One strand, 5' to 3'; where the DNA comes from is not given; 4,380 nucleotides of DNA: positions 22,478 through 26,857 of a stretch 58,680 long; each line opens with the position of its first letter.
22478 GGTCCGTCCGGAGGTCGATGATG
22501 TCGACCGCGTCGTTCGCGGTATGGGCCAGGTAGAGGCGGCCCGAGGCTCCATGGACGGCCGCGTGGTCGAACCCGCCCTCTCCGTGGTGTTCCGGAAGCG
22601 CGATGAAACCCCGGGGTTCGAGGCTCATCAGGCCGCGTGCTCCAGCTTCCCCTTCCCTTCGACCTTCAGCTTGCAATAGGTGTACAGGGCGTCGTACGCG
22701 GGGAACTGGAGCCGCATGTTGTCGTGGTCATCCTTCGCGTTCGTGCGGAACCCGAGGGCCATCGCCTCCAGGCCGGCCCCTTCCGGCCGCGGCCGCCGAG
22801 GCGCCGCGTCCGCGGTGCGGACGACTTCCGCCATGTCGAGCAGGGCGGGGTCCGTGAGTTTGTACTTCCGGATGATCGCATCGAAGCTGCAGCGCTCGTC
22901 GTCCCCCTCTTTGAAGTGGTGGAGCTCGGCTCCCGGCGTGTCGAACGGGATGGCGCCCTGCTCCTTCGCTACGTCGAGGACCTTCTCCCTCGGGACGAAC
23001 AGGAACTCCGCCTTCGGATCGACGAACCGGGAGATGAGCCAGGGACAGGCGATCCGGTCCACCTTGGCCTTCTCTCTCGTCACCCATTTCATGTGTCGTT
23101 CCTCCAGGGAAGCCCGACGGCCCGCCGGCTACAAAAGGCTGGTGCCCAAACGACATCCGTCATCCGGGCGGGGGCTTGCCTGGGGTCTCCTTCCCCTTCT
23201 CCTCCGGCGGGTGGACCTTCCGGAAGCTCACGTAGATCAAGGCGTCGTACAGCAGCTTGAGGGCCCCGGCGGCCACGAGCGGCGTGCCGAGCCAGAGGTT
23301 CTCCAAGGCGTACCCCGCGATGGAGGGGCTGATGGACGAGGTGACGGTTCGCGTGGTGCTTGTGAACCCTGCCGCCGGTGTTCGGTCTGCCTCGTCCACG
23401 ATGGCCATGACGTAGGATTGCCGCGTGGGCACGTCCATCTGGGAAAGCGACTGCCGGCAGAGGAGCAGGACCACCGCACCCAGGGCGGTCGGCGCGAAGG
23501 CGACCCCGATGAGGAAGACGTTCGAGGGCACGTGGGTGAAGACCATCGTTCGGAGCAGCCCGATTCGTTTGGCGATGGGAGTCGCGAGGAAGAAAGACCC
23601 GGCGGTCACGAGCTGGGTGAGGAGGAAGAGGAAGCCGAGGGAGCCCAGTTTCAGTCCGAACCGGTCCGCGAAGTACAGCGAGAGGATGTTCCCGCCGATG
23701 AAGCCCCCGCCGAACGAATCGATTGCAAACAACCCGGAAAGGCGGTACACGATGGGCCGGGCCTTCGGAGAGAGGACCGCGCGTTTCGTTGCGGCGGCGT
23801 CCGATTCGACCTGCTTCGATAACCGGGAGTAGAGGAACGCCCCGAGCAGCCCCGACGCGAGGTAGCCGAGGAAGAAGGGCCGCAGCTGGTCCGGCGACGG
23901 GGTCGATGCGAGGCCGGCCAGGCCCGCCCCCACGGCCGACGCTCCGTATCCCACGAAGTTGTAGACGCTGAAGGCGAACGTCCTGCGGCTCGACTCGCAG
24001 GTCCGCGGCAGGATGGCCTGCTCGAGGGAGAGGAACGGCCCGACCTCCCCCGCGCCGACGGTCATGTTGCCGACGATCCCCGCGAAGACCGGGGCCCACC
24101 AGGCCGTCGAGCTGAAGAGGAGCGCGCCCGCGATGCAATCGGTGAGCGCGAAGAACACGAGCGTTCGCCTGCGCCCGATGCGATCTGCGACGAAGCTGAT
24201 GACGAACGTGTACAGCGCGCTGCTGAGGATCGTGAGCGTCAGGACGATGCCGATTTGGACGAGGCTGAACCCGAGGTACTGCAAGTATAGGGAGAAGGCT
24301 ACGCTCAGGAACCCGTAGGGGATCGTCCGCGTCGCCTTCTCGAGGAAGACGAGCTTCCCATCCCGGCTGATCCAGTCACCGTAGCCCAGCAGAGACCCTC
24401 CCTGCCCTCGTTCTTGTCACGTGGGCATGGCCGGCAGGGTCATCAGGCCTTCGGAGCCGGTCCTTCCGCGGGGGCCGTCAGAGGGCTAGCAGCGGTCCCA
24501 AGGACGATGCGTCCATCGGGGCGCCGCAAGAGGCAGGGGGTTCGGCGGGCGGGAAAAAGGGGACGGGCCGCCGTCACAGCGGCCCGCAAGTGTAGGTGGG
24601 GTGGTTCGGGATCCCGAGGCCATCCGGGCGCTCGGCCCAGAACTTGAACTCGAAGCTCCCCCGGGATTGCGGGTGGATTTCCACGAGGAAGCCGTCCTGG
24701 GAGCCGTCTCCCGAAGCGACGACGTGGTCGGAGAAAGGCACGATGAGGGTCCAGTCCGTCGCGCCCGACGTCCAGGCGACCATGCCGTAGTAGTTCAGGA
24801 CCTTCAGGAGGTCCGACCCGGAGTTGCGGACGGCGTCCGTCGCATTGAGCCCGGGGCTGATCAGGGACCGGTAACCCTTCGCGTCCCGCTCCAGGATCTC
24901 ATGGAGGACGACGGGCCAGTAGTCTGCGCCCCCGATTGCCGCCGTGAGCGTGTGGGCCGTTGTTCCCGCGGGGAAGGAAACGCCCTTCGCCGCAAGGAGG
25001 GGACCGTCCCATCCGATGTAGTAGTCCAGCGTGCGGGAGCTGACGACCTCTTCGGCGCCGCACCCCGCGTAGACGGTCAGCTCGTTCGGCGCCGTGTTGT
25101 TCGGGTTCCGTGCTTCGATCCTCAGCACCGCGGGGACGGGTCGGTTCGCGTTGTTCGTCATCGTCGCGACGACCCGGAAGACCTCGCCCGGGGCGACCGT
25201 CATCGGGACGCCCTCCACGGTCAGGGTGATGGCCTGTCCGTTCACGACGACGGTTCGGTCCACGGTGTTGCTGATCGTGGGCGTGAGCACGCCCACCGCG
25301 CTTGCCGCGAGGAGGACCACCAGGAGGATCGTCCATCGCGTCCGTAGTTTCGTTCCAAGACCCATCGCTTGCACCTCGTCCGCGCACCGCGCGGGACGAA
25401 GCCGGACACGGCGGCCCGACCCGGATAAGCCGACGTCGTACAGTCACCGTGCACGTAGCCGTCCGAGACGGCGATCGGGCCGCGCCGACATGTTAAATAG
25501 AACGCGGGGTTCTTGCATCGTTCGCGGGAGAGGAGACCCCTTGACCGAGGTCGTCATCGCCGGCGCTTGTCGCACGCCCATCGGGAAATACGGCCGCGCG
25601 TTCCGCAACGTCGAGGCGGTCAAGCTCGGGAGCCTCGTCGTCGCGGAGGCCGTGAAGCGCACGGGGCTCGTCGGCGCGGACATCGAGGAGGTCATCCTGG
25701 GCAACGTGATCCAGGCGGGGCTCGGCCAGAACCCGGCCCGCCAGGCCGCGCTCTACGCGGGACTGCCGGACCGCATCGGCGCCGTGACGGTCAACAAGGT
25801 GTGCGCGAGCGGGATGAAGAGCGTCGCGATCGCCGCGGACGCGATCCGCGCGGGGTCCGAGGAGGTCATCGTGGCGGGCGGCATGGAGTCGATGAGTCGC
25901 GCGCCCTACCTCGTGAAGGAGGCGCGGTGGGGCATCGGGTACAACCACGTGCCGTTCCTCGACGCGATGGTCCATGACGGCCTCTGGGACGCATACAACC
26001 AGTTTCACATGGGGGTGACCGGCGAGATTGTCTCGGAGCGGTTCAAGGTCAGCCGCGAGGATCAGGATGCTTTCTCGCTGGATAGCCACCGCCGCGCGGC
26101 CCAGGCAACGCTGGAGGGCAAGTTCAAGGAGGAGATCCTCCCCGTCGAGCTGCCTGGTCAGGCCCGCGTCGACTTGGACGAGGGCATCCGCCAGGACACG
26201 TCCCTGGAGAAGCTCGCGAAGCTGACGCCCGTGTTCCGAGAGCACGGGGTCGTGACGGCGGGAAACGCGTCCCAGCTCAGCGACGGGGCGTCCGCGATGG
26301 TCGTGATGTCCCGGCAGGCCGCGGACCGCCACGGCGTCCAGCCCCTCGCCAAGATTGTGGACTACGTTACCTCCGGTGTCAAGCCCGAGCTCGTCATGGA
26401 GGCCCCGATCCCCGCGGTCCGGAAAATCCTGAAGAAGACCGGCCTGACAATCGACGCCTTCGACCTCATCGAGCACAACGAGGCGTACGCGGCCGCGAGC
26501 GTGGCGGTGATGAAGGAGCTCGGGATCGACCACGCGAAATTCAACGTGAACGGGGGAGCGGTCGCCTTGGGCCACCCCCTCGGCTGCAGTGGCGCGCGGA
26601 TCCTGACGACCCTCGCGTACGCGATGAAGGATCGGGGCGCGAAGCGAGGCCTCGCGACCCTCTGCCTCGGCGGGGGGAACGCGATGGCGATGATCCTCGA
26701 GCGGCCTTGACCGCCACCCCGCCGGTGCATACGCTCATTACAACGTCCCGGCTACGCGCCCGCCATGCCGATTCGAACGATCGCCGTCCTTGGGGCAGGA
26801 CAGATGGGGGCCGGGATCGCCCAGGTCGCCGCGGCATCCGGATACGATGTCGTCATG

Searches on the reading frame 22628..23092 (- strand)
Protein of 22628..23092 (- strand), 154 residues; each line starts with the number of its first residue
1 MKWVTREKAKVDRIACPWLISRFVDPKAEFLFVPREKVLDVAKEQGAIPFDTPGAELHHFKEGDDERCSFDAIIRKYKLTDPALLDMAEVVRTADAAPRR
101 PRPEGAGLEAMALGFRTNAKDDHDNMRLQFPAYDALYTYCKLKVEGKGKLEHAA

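Call 60: search_protein_families(library=pfam, proteins=[window:22628-23092:-], max_evalue=0.001)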
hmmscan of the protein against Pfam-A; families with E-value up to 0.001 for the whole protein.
window:22628-23092:- (154 aa): 1 family
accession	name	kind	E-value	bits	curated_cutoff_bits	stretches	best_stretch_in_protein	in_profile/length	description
PF09828.14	ChrB_C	-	1.5e-45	155.3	25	1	3-140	1-132/132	ChrB, C-terminal domain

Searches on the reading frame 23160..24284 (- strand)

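Call 72: search_protein_families(library=pfam, proteins=[window:23160-24284:-], max_evalue=0.00001)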
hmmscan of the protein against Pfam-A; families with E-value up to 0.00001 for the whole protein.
window:23160-24284:- (374 aa): 1 family
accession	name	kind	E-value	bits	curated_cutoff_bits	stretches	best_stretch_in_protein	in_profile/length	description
PF07690.21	MFS_1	-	9.5e-26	91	33.4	1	2-274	25-298/347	Major Facilitator Superfamily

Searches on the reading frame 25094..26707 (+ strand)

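Call 72: search_protein_families(library=pfam, proteins=[window:25094-26707:+], max_evalue=0.00001)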
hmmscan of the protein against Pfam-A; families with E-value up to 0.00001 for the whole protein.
window:25094-26707:+ (538 aa): 2 families
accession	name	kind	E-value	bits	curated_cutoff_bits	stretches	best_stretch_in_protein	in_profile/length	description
PF00108.29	Thiolase_N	-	2e-92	309.7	26.4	1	153-407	1-259/260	Thiolase, N-terminal domain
PF02803.24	Thiolase_C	-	2e-44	150.6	27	1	416-537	2-123/123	Thiolase, C-terminal domain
